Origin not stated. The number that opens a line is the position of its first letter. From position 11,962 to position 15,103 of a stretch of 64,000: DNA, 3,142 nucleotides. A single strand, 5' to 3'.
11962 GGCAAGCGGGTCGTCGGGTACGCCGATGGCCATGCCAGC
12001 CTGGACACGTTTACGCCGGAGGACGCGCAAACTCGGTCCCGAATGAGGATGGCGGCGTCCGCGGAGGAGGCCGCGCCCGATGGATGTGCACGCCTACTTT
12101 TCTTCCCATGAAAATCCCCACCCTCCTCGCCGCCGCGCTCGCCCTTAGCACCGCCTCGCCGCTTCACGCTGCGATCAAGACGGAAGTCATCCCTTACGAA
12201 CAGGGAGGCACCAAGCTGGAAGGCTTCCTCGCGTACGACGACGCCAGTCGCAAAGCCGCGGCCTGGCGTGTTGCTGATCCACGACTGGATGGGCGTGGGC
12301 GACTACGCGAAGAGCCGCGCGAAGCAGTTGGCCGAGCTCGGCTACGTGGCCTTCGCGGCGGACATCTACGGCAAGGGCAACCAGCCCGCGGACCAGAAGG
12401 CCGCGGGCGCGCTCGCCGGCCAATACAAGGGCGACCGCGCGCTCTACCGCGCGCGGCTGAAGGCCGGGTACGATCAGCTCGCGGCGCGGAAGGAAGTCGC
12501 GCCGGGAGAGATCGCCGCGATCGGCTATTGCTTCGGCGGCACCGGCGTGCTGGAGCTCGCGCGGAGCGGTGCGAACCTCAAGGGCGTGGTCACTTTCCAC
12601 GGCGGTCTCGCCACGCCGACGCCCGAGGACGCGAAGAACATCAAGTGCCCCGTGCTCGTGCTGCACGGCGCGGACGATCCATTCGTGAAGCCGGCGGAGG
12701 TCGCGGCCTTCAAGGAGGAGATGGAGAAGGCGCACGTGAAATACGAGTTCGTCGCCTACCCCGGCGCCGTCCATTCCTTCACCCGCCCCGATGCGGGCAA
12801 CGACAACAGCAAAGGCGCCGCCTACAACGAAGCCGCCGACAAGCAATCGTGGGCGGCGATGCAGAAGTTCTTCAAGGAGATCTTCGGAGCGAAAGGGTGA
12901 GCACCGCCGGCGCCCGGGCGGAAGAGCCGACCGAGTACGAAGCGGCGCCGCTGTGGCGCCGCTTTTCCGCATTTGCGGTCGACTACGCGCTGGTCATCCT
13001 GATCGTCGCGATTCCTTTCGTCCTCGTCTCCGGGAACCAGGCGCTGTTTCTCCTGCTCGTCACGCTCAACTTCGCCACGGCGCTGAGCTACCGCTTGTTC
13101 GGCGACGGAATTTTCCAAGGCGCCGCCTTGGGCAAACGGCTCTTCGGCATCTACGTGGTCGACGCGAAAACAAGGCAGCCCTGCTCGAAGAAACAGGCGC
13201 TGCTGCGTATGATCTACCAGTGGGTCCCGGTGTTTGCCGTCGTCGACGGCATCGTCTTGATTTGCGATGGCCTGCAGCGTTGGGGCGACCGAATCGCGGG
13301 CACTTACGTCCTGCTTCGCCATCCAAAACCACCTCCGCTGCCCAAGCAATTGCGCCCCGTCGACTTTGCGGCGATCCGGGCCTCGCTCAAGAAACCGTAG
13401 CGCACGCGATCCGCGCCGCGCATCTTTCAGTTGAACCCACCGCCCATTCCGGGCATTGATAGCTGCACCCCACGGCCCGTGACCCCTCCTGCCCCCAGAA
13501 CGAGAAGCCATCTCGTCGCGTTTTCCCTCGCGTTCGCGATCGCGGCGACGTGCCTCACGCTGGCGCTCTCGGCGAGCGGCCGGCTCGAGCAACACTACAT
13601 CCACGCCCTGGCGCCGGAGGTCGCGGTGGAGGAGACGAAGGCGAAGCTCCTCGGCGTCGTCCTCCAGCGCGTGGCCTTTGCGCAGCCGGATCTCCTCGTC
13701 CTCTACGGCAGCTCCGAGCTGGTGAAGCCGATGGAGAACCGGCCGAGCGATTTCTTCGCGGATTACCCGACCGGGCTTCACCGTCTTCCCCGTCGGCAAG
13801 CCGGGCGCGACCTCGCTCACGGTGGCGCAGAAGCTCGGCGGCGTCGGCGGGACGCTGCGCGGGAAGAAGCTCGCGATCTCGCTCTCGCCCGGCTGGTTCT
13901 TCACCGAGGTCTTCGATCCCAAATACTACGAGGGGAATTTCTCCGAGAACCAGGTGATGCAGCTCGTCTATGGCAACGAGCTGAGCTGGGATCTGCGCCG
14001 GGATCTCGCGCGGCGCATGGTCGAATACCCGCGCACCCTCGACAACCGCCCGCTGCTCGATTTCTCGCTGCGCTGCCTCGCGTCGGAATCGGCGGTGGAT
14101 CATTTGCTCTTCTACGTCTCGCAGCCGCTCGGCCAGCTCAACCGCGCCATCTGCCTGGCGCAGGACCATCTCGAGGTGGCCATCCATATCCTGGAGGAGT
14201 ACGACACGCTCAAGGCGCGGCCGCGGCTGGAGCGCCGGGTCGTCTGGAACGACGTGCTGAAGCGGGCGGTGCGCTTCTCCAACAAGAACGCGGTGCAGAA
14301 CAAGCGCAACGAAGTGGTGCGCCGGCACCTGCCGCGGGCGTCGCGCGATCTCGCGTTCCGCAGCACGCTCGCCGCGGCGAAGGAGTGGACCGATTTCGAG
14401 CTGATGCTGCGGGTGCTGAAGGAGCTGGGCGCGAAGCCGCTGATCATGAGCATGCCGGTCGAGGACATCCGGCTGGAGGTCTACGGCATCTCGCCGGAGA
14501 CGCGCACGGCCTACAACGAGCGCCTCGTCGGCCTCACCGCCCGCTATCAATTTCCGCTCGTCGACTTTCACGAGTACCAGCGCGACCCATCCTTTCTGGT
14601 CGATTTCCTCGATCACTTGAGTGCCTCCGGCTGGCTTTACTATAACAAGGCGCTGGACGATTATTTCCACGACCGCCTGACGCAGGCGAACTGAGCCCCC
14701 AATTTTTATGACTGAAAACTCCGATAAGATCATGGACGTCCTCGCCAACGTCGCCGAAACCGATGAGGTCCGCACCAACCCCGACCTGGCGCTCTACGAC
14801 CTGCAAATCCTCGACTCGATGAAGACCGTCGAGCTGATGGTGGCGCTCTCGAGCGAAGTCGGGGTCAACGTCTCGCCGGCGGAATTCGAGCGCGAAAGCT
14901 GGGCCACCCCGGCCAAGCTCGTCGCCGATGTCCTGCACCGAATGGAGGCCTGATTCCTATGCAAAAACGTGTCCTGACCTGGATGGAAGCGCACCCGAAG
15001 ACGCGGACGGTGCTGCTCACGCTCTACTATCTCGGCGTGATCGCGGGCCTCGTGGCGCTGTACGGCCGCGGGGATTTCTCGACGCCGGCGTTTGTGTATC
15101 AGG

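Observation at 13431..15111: Partial dlt-like module (DltD - DltC - DltX) without adjacent DltA/DltB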

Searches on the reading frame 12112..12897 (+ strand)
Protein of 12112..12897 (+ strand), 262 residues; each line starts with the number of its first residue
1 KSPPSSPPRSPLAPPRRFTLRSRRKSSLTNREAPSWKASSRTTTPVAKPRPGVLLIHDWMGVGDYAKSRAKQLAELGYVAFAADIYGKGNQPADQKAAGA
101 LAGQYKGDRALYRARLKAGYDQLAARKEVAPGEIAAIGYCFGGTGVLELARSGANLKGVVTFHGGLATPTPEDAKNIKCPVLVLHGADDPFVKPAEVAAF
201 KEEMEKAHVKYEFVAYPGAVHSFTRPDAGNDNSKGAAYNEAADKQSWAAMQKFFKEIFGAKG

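Call 32: search_protein_families(library=pfam, proteins=[window:12112-12897:+], max_evalue=0.01)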
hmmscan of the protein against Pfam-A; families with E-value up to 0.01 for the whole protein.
window:12112-12897:+ (262 aa): 9 families
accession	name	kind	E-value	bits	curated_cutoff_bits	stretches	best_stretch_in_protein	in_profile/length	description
PF01738.24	DLH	-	2e-51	175.1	21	1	43-257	6-216/217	Dienelactone hydrolase family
PF00326.27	Peptidase_S9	-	7.9e-10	39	22.6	1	174-231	138-197/213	Prolyl oligopeptidase family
PF12146.15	Hydrolase_4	-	1.7e-09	37.8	27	1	172-223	185-234/239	Serine aminopeptidase, S33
PF02230.22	Abhydrolase_2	-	5.8e-07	30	23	1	125-223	101-201/217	Phospholipase/Carboxylesterase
PF08840.17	BAAT_C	-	0.00016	22.2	20.9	0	174-226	109-163/210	BAAT / Acyl-CoA thioester hydrolase C terminal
PF12740.14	PETase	-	0.0012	18.8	28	1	72-225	76-215/263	PET hydrolase-like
PF00561.26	Abhydrolase_1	-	0.0015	18.6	25.8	0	175-212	200-229/245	alpha/beta hydrolase fold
PF20408.4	Abhydrolase_11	-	0.008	16.4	27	0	173-242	122-185/193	Alpha/beta hydrolase domain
PF07859.19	Abhydrolase_3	-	0.0085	16.3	25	0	179-224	166-209/210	alpha/beta hydrolase fold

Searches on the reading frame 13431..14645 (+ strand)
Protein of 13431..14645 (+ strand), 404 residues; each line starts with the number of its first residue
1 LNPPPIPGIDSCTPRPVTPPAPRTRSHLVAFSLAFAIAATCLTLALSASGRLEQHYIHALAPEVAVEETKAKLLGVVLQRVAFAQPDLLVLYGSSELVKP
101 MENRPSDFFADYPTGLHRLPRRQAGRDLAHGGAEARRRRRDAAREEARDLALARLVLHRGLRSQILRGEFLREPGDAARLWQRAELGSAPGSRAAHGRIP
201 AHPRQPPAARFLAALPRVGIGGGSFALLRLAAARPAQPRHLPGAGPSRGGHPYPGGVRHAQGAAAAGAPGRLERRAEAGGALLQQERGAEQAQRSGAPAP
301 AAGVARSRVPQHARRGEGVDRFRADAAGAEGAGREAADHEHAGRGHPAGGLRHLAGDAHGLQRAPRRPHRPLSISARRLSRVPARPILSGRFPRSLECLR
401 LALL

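Call 4: search_protein_families(library=pfam, proteins=[window:13431-14645:+], max_evalue=1)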
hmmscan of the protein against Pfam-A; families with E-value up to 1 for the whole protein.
window:13431-14645:+ (404 aa): 1 family
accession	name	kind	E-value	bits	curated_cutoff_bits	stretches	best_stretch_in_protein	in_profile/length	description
PF04914.18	DltD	-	0.0032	17.3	22.7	1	70-115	6-51/348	DltD protein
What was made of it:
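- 13431..13775 (+): dltD, N-terminal piece, in the frame of 13431. The likely true start is GTG at 13479, by alignment with 400-aa homologues. It holds the membrane anchor (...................) and the SGNH block-I motif GSSE at 13707-13718. Pfam DltD profile positions 6-51 (call 4).
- Checked: The N-terminal piece in the 13431 frame matches profile positions 6-51 (call 4).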

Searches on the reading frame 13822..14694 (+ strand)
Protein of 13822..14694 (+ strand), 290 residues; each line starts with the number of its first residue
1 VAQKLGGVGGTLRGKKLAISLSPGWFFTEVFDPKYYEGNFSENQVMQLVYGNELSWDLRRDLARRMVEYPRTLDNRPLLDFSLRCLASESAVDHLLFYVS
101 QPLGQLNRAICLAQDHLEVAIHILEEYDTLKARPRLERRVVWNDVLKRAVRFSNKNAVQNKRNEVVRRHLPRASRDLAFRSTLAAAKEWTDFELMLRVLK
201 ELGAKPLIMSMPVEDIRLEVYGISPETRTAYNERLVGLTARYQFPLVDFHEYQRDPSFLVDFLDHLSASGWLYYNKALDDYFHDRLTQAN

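Call 4: search_protein_families(library=pfam, proteins=[window:13822-14694:+], max_evalue=1)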
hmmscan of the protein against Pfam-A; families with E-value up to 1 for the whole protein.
window:13822-14694:+ (290 aa): 3 families
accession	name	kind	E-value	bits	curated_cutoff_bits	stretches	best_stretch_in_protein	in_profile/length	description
PF04914.18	DltD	-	1.3e-33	117.3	22.7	1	4-283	70-348/348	DltD protein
PF13472.12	Lipase_GDSL_2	-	0.03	15.3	32.9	1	180-256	78-156/178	GDSL-like Lipase/Acylhydrolase family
PF16443.10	DUF5040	-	0.12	12.4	25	1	226-252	141-167/227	Domain of unknown function (DUF5040)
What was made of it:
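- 13774..14694 (+): dltD, C-terminal piece (SGNH-like domain). It ends with the invariant DFLDHLS............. block, which contains the candidate catalytic His. Pfam PF04914, E = 1.3e-33, profile positions 70-348 (call 4).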

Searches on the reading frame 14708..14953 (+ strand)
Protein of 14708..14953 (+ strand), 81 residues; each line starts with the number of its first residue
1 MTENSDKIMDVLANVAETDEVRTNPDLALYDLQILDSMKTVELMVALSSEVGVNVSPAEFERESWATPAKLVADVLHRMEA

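Call 4: search_protein_families(library=pfam, proteins=[window:14708-14953:+], max_evalue=1)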
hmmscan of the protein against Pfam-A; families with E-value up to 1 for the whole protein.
window:14708-14953:+ (81 aa): 1 family
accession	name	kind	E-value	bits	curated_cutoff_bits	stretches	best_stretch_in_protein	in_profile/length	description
PF00550.31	PP-binding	-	3.5e-07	30.8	20.8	1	6-73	1-65/67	Phosphopantetheine attachment site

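Call 8: search_protein_families(library=ncbifam, proteins=[window:14708-14953:+], max_evalue=1)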
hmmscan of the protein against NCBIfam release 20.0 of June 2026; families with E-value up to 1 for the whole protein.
window:14708-14953:+ (81 aa): 11 families
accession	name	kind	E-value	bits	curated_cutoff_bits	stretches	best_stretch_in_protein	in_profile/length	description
NF003464.0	PRK05087.1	equivalog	3.5e-23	81.4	68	1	5-75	4-74/78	D-alanine--poly(phosphoribitol) ligase subunit DltC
TIGR01688.1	dltC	equivalog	5.2e-22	77.7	52.35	1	6-75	2-71/73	D-alanine--poly(phosphoribitol) ligase subunit 2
NF003757.0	PRK05350.1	equivalog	1.2e-05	25.4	65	1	6-61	9-64/83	acyl carrier protein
NF058660.1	cispen_ACP_AmcB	equivalog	0.00076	19.6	80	1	16-73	16-73/80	cispentacin biosynthesis acyl carrier protein AmcB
NF002148.0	PRK00982.1-2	subfamily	0.0011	18.8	71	1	3-61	4-62/79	acyl carrier protein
TIGR00517.1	acyl_carrier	equivalog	0.0024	17.7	70.45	1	5-57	5-57/77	acyl carrier protein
NF005480.0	PRK07081.1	equivalog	0.0035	17.2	72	1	12-67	9-65/83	acyl carrier protein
NF005079.0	PRK06508.1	equivalog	0.0094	16.3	83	1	1-57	1-57/93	acyl carrier protein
NF002149.0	PRK00982.1-3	equivalog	0.046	13.7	106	1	30-61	31-61/78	acyl carrier protein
NF002151.0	PRK00982.1-5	equivalog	0.091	12.9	92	1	1-56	1-56/78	acyl carrier protein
NF009971.0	PRK13435.1-2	subfamily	0.12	12.2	151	1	11-53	30-73/141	response regulator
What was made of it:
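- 14708..14953 (+): dltC, an 81-aa D-alanyl carrier protein. The predicted phosphopantetheine-attachment serine is Ser37 (DSM, 14813-14821). NF003464 scores 81.4 (cut-off 68) and TIGR01688 scores 77.7 (cut-off 52.35) (call 8).
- Checked: NF003464 scores 81.4 bits (cut-off 68) and TIGR01688 scores 77.7 bits (cut-off 52.35) (call 8).
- DltC passes the equivalog-level DltC models (call 8).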

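Call 14: find_homologous_proteins(query=window:14708-14950:+, max_evalue=0.001)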
Query window:14708-14950:+ (81 aa): 1243 proteins with E <= 0.001 among 1243 candidates; the best 120 are listed.
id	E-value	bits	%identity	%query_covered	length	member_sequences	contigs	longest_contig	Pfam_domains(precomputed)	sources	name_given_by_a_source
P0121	2.2e-43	162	100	100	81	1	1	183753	PF00550.32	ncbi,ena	-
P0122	1.2e-41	157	98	100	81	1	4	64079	PF00550.32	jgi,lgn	jgi:D-alanine--poly(phosphoribitol) ligase subunit 2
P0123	3.0e-41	156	96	100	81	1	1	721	PF00550.32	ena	-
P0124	4.0e-41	155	95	100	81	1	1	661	PF00550.32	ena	-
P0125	4.2e-41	155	96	100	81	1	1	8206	PF00550.32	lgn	-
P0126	4.8e-41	155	96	100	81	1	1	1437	PF00550.32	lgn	-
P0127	5.2e-41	155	96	100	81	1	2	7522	PF00550.32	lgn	-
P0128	1.4e-40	153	95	100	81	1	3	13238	PF00550.32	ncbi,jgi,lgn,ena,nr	ncbi:MAG TPA: D-alanine--poly(phosphoribitol) ligase subunit DltC [Chthoniobacteraceae bacterium]|jg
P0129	5.4e-40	152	94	100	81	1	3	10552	PF00550.32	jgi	jgi:D-alanine--poly(phosphoribitol) ligase subunit 2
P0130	5.9e-40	151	94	100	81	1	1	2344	PF00550.32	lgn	-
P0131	8.0e-40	151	93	100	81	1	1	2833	PF00550.32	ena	-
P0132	1.9e-39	150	94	100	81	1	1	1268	PF00550.32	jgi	jgi:D-alanine--poly(phosphoribitol) ligase subunit 2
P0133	6.5e-39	148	91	100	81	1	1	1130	PF00550.32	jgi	jgi:D-alanine--poly(phosphoribitol) ligase subunit 2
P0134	1.0e-38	148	91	100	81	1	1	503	PF00550.32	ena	-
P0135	1.3e-37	144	86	100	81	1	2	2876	PF00550.32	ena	-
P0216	3.0e-32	127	78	100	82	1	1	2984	PF00550.32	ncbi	ncbi:MAG: D-alanine--poly(phosphoribitol) ligase subunit DltC [Chthoniobacteraceae bacterium]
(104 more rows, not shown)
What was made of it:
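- The size comes from the one record that holds an identical DltC, P0121 (call 14).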

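Call 15: find_encoding_contigs(protein=P0121, flank=10000, max_places=3)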
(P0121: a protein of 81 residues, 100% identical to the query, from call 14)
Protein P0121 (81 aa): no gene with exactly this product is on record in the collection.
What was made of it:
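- Tried and rejected: Identifying the source contig through the identical DltC (P0121) failed, because the protein is not in the gene-position index (call 15).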

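Call 19: list_cluster_members(proteins=[P0121, P0011, P0057])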
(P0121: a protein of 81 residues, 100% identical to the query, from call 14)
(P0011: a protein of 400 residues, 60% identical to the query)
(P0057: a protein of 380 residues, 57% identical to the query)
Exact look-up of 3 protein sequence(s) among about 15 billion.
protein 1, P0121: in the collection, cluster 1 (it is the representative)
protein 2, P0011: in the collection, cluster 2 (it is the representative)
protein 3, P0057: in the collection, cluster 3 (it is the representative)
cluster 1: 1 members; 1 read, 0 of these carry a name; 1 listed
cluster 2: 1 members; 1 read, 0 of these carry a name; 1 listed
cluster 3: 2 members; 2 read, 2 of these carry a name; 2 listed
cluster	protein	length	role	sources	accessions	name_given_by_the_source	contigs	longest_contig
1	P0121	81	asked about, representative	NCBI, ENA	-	-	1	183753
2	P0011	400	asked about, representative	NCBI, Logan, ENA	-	-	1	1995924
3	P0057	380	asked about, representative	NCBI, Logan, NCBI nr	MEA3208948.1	MAG: D-alanine transfer protein [Chthoniobacter sp.] | D-alanine transfer protein [Chthoniobacter sp.]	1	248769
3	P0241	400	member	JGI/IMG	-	D-alanine transfer protein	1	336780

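Call 41: search_solved_structures(query=window:14708-14950:+, max_evalue=0.001, show_alignments=1)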
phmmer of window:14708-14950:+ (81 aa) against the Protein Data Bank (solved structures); distinct sequences matched with E-value up to 0.001: 8.
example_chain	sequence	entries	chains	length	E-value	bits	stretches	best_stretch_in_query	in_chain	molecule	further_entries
1dv5_A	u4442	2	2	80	4.6e-15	58.4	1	7-75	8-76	APO-D-ALANYL CARRIER PROTEIN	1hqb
9xgl_A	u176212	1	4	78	3.9e-14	55.5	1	5-73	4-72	D-alanyl carrier protein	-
9xgm_A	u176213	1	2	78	1.1e-13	54.1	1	5-73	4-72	D-alanyl carrier protein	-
7r49_H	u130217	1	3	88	4.3e-13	52.2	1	6-76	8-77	D-alanyl carrier protein 1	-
4bpg_A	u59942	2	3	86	1.9e-12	50.2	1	6-74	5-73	D-ALANINE--POLY(PHOSPHORIBITOL) LIGASE SUBUNIT 2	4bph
4bpf_A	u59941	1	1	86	5.1e-12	48.8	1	6-74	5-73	D-ALANINE--POLY(PHOSPHORIBITOL) LIGASE SUBUNIT 2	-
6bug_A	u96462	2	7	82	5.7e-08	36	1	18-76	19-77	D-alanyl carrier protein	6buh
8jf2_F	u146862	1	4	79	6.4e-08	35.8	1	18-76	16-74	D-alanyl carrier protein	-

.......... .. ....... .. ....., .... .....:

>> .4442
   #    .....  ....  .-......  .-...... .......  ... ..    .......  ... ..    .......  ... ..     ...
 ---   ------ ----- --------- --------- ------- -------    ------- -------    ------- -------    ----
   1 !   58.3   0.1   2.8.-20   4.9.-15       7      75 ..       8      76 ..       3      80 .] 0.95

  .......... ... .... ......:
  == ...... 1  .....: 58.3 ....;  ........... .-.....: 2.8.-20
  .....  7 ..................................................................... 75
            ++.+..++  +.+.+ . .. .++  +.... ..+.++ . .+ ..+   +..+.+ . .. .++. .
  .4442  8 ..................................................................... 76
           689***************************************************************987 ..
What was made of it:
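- On Dlt D-alanylation pathway: All eight PDB matches are D-alanyl carrier proteins, and Ser37 in LDSM aligns with LDSM of 1dv5 (call 41).
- Checked: All PDB matches are D-alanyl carrier proteins, with LDSM aligned to LDSM (call 41).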

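Call 50: list_cluster_members(proteins=[P0007, P0128, P0265, P0272, P0335, P0087, P0092, P0216, P0274, P0088])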
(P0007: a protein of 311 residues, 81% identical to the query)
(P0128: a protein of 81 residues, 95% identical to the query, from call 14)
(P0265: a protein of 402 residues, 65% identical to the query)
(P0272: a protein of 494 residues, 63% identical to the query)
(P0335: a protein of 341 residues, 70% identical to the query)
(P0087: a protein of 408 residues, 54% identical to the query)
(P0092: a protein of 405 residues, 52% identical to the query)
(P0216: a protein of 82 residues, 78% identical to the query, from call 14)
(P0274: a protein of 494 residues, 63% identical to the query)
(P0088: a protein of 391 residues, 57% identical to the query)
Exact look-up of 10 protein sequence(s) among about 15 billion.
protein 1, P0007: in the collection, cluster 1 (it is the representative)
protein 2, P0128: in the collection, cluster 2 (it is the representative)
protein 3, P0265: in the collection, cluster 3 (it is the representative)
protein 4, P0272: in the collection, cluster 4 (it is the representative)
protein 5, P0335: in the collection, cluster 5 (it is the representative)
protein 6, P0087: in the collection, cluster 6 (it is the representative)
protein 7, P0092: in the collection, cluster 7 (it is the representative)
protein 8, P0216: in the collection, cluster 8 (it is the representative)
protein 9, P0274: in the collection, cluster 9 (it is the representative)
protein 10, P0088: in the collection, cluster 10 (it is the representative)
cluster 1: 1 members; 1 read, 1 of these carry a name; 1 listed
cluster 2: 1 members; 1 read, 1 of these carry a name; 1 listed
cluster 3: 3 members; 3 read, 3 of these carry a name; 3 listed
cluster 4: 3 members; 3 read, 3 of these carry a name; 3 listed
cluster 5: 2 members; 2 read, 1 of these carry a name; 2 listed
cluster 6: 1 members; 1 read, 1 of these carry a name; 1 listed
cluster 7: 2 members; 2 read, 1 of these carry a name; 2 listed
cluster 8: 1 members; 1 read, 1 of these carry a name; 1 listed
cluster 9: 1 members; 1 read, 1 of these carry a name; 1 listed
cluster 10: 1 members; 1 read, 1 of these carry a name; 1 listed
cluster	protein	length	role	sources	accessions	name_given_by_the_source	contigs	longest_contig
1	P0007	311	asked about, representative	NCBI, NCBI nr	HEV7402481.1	MAG TPA: D-alanyl-lipoteichoic acid biosynthesis protein DltD, partial ... | D-alanyl-lipoteichoic acid biosynthesis protein DltD [Chthoniobacteraceae bacterium]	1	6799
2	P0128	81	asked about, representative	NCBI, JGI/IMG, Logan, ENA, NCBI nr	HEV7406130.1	MAG TPA: D-alanine--poly(phosphoribitol) ligase subunit DltC [Chthoniobacteraceae ... | D-alanine--poly(phosphoribitol) ligase subunit 2 | D-alanine--poly(phosphoribitol) ligase subunit DltC [Chthoniobacteraceae bacterium]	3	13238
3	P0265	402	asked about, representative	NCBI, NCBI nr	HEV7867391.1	MAG TPA: D-alanyl-lipoteichoic acid biosynthesis protein DltB [Chthoniobacteraceae ... | D-alanyl-lipoteichoic acid biosynthesis protein DltB [Chthoniobacteraceae bacterium]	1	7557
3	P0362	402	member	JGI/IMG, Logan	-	membrane protein involved in D-alanine export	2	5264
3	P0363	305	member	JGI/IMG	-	membrane protein involved in D-alanine export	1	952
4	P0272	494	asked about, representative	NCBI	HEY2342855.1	MAG TPA: D-alanyl-lipoteichoic acid biosynthesis protein DltB [Chthoniobacteraceae ...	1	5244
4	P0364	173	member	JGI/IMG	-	membrane protein involved in D-alanine export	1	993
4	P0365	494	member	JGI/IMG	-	membrane protein involved in D-alanine export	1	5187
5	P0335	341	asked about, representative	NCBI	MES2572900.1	MAG: D-alanyl-lipoteichoic acid biosynthesis protein DltB, partial [Verrucomicrobiota ...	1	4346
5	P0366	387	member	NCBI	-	-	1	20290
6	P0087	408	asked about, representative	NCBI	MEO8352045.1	MAG: D-alanyl-lipoteichoic acid biosynthesis protein DltD [Chthoniobacteraceae bacterium]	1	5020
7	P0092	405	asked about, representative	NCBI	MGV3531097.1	MAG: D-alanyl-lipoteichoic acid biosynthesis protein DltD [Chthoniobacteraceae bacterium]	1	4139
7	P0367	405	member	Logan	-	-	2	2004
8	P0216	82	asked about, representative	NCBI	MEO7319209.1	MAG: D-alanine--poly(phosphoribitol) ligase subunit DltC [Chthoniobacteraceae bacterium]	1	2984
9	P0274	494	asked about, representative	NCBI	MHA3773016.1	D-alanyl-lipoteichoic acid biosynthesis protein DltB [Verrucomicrobiota bacterium ...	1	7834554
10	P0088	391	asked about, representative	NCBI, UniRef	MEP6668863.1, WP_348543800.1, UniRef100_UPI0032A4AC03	MAG: D-alanyl-lipoteichoic acid biosynthesis protein DltD [Chthoniobacter sp.] | D-alanyl-lipoteichoic acid biosynthesis protein DltD n=1 Tax=Chthoniobacter sp. ...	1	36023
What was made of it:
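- Tried and rejected: NCBI accession numbers of DltD, DltC and DltB from TPA MAGs did not tie a DltB to a close relative of the window (call 50).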
